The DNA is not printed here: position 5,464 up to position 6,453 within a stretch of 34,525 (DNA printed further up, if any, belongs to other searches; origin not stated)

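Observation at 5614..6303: YchF-like protein that has lost its GTPase domain but keeps an intact TGS domain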

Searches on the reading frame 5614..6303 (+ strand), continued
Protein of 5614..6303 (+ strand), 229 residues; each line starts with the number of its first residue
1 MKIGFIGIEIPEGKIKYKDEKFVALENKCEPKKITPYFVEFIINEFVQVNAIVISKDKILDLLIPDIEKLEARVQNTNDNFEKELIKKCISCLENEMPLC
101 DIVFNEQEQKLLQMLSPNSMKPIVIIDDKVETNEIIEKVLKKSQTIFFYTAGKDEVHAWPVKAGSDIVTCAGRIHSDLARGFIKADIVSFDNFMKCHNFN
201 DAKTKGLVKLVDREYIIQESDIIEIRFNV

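Call 53: find_homologous_proteins(query=P0155, max_evalue=1e-20)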
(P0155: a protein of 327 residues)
Query P0155 (327 aa): 4720 proteins with E <= 1e-20 among 8000 candidates; the best 120 are listed.
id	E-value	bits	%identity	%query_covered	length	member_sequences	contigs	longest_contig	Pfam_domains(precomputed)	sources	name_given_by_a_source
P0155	1.6e-210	716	100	100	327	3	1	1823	PF06071.20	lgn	-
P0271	3.0e-88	314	50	100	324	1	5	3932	PF02824.28,PF06071.20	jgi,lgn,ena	-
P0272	1.9e-86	308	47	99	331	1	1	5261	PF06071.20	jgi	jgi:ribosome-binding ATPase YchF (GTP1/OBG family)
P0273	3.7e-82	294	45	100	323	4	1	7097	PF06071.20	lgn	-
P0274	4.5e-80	287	45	100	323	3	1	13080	PF06071.20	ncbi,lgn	-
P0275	5.3e-80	287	44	100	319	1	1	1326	PF02824.28,PF06071.20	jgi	-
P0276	7.7e-74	267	43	100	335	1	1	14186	PF06071.20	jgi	-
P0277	3.2e-73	265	41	100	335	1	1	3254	PF06071.20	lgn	-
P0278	1.0e-71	260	42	100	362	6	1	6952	PF01926.30,PF02421.25,PF06071.20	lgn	-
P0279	7.8e-71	257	42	100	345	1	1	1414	PF06071.20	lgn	-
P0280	7.5e-70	253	44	100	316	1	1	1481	PF06071.20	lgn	-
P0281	1.9e-69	252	41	100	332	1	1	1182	PF06071.20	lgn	-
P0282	3.1e-69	251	42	100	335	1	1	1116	PF06071.20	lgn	-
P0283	1.2e-68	250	41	100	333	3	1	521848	PF06071.20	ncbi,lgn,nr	ncbi:MAG: DUF933 domain-containing protein [bacterium]|nr:DUF933 domain-containing protein [bacteriu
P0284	1.5e-68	249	42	100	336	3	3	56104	PF06071.20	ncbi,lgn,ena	-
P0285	3.8e-68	248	41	100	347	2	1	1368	PF01926.30,PF06071.20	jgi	-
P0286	5.6e-68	247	41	100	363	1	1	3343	PF01926.30,PF02421.25,PF06071.20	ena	-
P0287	1.1e-67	246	40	100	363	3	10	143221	PF01926.30,PF02421.25,PF06071.20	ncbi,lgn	-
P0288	1.2e-67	246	41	100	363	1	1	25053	PF01926.30,PF02421.25,PF06071.20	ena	-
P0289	3.1e-67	245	40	100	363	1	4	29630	PF01926.30,PF02421.25,PF06071.20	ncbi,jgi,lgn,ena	jgi:hypothetical protein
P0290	8.5e-67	243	42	100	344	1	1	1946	PF01926.30,PF06071.20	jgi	-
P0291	9.7e-67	243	42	100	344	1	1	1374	PF01926.30,PF06071.20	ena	-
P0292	1.0e-66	243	42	100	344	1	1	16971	PF01926.30,PF06071.20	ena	-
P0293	1.2e-66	243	42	100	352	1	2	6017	PF01926.30,PF06071.20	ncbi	ncbi:MAG: DUF933 domain-containing protein [Nitrospinota bacterium]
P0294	1.4e-66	243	40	100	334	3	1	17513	PF01926.30,PF06071.20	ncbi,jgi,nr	ncbi:MAG: redox-regulated ATPase YchF [Candidatus Omnitrophica bacterium]|nr:redox-regulated ATPase 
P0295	1.4e-66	243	42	100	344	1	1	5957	PF01926.30,PF06071.20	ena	-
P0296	2.3e-66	242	42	100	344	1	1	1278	PF01926.30,PF06071.20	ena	-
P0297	2.7e-66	242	42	100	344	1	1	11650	PF01926.30,PF02421.25,PF06071.20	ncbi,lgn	-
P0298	3.2e-66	242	42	100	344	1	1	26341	PF01926.30,PF06071.20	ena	-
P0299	3.2e-66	242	42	100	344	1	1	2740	PF01926.30,PF06071.20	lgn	-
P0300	4.2e-66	241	43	100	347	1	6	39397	PF01926.30,PF06071.20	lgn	-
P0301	5.0e-66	241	42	100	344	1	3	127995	PF01926.30,PF06071.20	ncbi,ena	-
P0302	5.2e-66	241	42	100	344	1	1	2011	PF01926.30,PF06071.20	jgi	jgi:GTP-binding protein YchF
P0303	6.6e-66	240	42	100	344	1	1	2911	PF01926.30,PF06071.20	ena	-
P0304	7.4e-66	240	41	100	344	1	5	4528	PF01926.30,PF06071.20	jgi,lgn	jgi:hypothetical protein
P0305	8.3e-66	240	42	100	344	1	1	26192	PF01926.30,PF06071.20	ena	-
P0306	1.1e-65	240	42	100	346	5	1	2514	PF00005.34,PF02421.25,PF06071.20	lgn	-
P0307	1.4e-65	239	41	100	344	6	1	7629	PF01926.30,PF06071.20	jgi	-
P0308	1.5e-65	239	41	100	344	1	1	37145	PF01926.30,PF06071.20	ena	-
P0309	1.9e-65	239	43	100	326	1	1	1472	PF01926.30,PF06071.20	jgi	-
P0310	2.4e-65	239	41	100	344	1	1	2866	PF01926.30,PF06071.20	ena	-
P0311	3.0e-65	238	41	100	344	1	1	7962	PF01926.30,PF02421.25,PF06071.20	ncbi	-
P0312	4.5e-65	238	41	100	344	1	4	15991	PF06071.20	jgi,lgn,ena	-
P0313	4.5e-65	238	42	100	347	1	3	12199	PF01926.30,PF06071.20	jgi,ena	-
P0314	6.9e-65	237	41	100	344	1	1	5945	PF06071.20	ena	-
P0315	7.2e-65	237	41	100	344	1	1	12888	PF06071.20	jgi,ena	-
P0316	1.1e-64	236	42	100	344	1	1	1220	PF01926.30,PF06071.20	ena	-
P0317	1.6e-64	236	40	100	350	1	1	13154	PF01926.30,PF06071.20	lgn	-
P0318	2.4e-64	235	42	100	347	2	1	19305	PF01926.30,PF06071.20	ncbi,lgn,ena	-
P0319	3.1e-64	235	38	100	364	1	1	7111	PF01926.30,PF02421.25,PF06071.20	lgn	-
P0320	3.3e-64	235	42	100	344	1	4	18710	PF01926.30,PF06071.20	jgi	jgi:GTP-binding protein YchF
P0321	6.1e-64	234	38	100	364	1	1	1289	PF01926.30,PF02421.25,PF06071.20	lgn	-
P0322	6.7e-64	234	38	100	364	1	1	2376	PF01926.30,PF02421.25,PF06071.20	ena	-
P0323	7.5e-64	234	38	100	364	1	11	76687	PF01926.30,PF02421.25,PF06071.20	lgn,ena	-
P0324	7.6e-64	234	39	100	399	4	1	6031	PF01926.30,PF02421.25,PF06071.20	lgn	-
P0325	7.6e-64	234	38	100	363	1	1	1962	PF01926.30,PF02421.25,PF06071.20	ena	-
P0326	7.7e-64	234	38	100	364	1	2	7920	PF01926.30,PF02421.25,PF06071.20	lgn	-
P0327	7.9e-64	234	38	100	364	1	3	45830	PF01926.30,PF02421.25,PF06071.20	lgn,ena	-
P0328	8.8e-64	234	38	100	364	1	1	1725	PF01926.30,PF02421.25,PF06071.20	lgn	-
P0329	9.8e-64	233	38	100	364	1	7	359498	PF01926.30,PF02421.25,PF06071.20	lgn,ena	-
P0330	1.1e-63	233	38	100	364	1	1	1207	PF01926.30,PF02421.25,PF06071.20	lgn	-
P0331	1.1e-63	233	42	100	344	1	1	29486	PF01926.30,PF02421.25,PF06071.20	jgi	jgi:GTP-binding protein YchF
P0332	1.1e-63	233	40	100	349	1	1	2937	PF06071.20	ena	-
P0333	1.4e-63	233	38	100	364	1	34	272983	PF01926.30,PF02421.25,PF06071.20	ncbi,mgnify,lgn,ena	mgnify:CR=1 FL=1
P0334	1.6e-63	233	39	100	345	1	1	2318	PF06071.20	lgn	-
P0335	1.7e-63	233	38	100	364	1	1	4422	PF01926.30,PF02421.25,PF06071.20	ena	-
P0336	1.9e-63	232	40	100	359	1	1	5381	PF06071.20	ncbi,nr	ncbi:MAG: redox-regulated ATPase YchF [Nitrospinota bacterium]|nr:MAG: redox-regulated ATPase YchF [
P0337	2.0e-63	232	37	100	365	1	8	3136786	PF01926.30,PF02421.25,PF06071.20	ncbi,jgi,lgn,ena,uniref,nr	ncbi:redox-regulated ATPase YchF [Clostridium sp. MT-14]|jgi:GTP-binding protein YchF|uniref:Ribosom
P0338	2.2e-63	232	38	100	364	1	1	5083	PF01926.30,PF02421.25,PF06071.20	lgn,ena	-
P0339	2.2e-63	232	38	100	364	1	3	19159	PF01926.30,PF02421.25,PF06071.20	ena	-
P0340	2.4e-63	232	38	100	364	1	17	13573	PF01926.30,PF02421.25,PF06071.20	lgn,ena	-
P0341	2.8e-63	232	38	100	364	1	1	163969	PF01926.30,PF02421.25,PF06071.20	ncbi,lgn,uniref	ncbi:hypothetical protein GGQ84_000133 [Desulfitispora alkaliphila]|uniref:redox-regulated ATPase Yc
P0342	2.8e-63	232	41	99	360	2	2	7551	PF01926.30,PF06071.20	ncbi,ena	-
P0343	3.0e-63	232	37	100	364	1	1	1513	PF01926.30,PF02421.25,PF06071.20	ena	-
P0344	3.4e-63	232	37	100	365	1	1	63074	PF01926.30,PF02421.25,PF06071.20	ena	-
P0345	4.2e-63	231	38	100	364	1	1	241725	PF01926.30,PF02421.25,PF06071.20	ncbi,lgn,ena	-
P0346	4.3e-63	231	39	100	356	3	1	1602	PF06071.20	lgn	-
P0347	4.5e-63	231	38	100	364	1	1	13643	PF01926.30,PF02421.25,PF06071.20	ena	-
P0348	4.5e-63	231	40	100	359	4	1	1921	PF01926.30,PF02421.25,PF06071.20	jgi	-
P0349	5.1e-63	231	38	100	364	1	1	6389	PF01926.30,PF02421.25,PF06071.20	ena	-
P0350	5.1e-63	231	38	100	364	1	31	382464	PF01926.30,PF02421.25,PF06071.20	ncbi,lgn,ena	-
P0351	5.9e-63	231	38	100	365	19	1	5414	PF01926.30,PF02421.25,PF06071.20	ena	-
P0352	6.0e-63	231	38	100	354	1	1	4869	PF01926.30,PF06071.20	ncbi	-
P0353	7.5e-63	230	41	100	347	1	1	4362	PF01926.30,PF06071.20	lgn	-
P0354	7.6e-63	230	39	100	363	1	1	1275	PF01926.30,PF02421.25,PF06071.20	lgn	-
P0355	7.7e-63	230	41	100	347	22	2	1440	PF06071.20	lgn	-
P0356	8.8e-63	230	39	100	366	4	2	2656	PF01926.30,PF06071.20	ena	-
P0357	1.6e-62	229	40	100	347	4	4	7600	PF06071.20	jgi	jgi:GTP-binding protein YchF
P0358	1.6e-62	229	37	100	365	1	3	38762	PF01926.30,PF02421.25,PF06071.20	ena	-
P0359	1.7e-62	229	37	100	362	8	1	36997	PF01926.30,PF02421.25,PF06071.20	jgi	-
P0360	2.0e-62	229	38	100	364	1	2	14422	PF01926.30,PF02421.25,PF06071.20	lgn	-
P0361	2.3e-62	229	37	100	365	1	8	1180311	PF01926.30,PF02421.25,PF06071.20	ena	-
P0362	2.5e-62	229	41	100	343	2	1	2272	PF01926.30,PF06071.20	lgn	-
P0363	2.6e-62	229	39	100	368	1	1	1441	PF01926.30,PF06071.20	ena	-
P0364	2.8e-62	229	38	100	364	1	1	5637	PF01926.30,PF02421.25,PF06071.20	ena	-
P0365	3.1e-62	228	37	100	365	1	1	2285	PF01926.30,PF02421.25,PF06071.20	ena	-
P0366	3.2e-62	228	41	100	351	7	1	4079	PF01926.30,PF06071.20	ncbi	-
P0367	3.3e-62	228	40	100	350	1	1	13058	PF01926.30,PF06071.20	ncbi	-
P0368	3.7e-62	228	37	100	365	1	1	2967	PF01926.30,PF02421.25,PF06071.20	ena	-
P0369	4.1e-62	228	37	100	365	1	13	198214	PF01926.30,PF02421.25,PF06071.20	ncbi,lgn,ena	-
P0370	4.1e-62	228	40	100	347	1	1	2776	PF01926.30,PF06071.20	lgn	-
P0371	4.2e-62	228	37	100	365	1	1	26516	PF01926.30,PF02421.25,PF06071.20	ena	-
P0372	4.2e-62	228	37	100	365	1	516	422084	PF01926.30,PF02421.25,PF06071.20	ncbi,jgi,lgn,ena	-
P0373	4.3e-62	228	37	100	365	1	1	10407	PF01926.30,PF02421.25,PF06071.20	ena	-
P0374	4.4e-62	228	38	100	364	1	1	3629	PF01926.30,PF02421.25,PF06071.20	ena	-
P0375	4.4e-62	228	37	100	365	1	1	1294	PF01926.30,PF02421.25,PF06071.20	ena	-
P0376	4.5e-62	228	37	100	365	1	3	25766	PF01926.30,PF02421.25,PF06071.20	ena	-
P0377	4.6e-62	228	37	100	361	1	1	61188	PF01926.30,PF02421.25,PF06071.20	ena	-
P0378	4.7e-62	228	37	100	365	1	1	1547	PF01926.30,PF02421.25,PF06071.20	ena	-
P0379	5.4e-62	228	37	100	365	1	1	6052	PF01926.30,PF02421.25,PF06071.20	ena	-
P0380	5.6e-62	228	37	100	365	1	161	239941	PF01926.30,PF02421.25,PF06071.20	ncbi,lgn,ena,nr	ncbi:MAG TPA: redox-regulated ATPase YchF [Candidatus Ruminococcus avistercoris]|nr:redox-regulated 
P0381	5.8e-62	228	41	99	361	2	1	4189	PF01926.30,PF06071.20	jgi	jgi:GTP-binding protein YchF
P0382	5.9e-62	228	37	100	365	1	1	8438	PF01926.30,PF02421.25,PF06071.20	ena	-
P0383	6.0e-62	227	37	100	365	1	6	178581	PF01926.30,PF02421.25,PF06071.20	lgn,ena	-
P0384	6.1e-62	227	37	100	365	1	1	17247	PF01926.30,PF02421.25,PF06071.20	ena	-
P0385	6.2e-62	227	37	100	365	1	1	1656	PF01926.30,PF02421.25,PF06071.20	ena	-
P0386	6.5e-62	227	37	100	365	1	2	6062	PF01926.30,PF02421.25,PF06071.20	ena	-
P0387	6.6e-62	227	37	100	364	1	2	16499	PF01926.30,PF02421.25,PF06071.20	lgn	-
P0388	7.5e-62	227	38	100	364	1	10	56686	PF01926.30,PF02421.25,PF06071.20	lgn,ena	-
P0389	7.8e-62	227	37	100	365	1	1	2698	PF01926.30,PF02421.25,PF06071.20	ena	-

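Call 54: find_encoding_contigs(protein=P0294, flank=5000, max_places=2)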
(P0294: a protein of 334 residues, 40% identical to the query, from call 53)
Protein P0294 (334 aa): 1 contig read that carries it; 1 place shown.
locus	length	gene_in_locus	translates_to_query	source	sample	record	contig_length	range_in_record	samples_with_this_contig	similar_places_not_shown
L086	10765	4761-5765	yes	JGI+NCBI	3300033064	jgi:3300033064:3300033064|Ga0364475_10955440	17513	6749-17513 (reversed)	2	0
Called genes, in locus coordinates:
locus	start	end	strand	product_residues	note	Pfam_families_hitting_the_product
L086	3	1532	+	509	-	PF02867:Ribonuc_red_lgC, PF12637:TSCPD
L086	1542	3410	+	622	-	PF00324:AA_permease, PF13520:AA_permease_2, PF00359:PTS_EIIA_2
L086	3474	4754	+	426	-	PF01676:Metalloenzyme, PF10143:PhosphMutase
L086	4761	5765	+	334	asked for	PF01926:MMR_HSR1 (faint), PF06071:YchF-GTPase_C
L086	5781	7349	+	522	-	PF02142:MGS, PF01808:AICARFT_IMPCHas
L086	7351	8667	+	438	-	PF08245:Mur_ligase_M, PF02875:Mur_ligase_C, PF27239:FOL3_C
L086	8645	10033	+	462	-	PF10396:TrmE_N, PF12631:MnmE_helical, PF03193:RsgA_GTPase (faint), PF00350:Dynamin_N (faint), PF01926:MMR_HSR1, PF02421:FeoB_N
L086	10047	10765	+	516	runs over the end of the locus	PF01227:GTP_cyclohydroI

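Call 55: find_encoding_contigs(protein=P0283, flank=5000, max_places=2)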
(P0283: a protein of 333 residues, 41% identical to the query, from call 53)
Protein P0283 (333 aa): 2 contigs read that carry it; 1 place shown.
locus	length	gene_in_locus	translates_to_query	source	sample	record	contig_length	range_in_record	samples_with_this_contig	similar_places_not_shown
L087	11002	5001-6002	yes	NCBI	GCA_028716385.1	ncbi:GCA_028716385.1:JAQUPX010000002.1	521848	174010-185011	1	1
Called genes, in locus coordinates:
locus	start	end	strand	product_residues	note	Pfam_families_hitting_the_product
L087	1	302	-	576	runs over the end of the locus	PF00664:ABC_membrane, PF00005:ABC_tran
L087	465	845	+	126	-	PF00364:Biotin_lipoyl (faint), PF01597:GCV_H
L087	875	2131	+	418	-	PF05221:AdoHcyase, PF02826:2-Hacid_dh_C (weak), PF00670:AdoHcyase_NAD, PF07991:KARI_N (weak)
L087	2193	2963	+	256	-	PF25084:LbH_EIF2B (faint), PF25087:GMPPB_C (weak), PF00132:Hexapep, PF13720:Acetyltransf_11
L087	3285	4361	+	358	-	PF20094:GWxTD_dom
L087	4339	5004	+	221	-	PF00730:HhH-GPD, PF00633:HHH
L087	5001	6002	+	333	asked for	PF06071:YchF-GTPase_C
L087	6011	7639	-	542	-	PF17164:DUF5122 (faint), PF13860:FlgD_ig (weak), PF18962:Por_Secre_tail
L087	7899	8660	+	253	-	-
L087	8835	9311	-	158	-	PF01797:Y1_Tnp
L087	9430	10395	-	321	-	PF01018:GTP1_OBG, PF00350:Dynamin_N (faint), PF01926:MMR_HSR1, PF02421:FeoB_N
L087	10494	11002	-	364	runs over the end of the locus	PF00155:Aminotran_1_2, PF00266:Aminotran_5, PF01041:DegT_DnrJ_EryC1, PF01053:Cys_Met_Meta_PP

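Call 57: find_related_loci(query=P0294, collection=metagenome_contigs, flank=6000)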
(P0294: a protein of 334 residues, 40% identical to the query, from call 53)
Query P0294 (334 aa) in metagenome_contigs; peptide patterns used: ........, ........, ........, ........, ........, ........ (x = any residue, [..] = any of these).
137 stretches matched a pattern; 5 encode a relative of the query (tblastn E <= 1e-3); 5 distinct loci.
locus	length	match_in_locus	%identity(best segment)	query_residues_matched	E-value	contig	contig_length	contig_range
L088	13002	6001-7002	75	1-334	3e-169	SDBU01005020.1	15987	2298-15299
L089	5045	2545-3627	38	1-334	6e-74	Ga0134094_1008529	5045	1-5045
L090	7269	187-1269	38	1-334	2e-71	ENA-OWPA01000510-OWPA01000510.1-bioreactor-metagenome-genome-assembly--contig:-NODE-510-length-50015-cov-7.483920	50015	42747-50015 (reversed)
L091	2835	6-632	44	128-334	9e-50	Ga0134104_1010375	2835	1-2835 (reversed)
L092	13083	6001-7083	38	1-334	2e-71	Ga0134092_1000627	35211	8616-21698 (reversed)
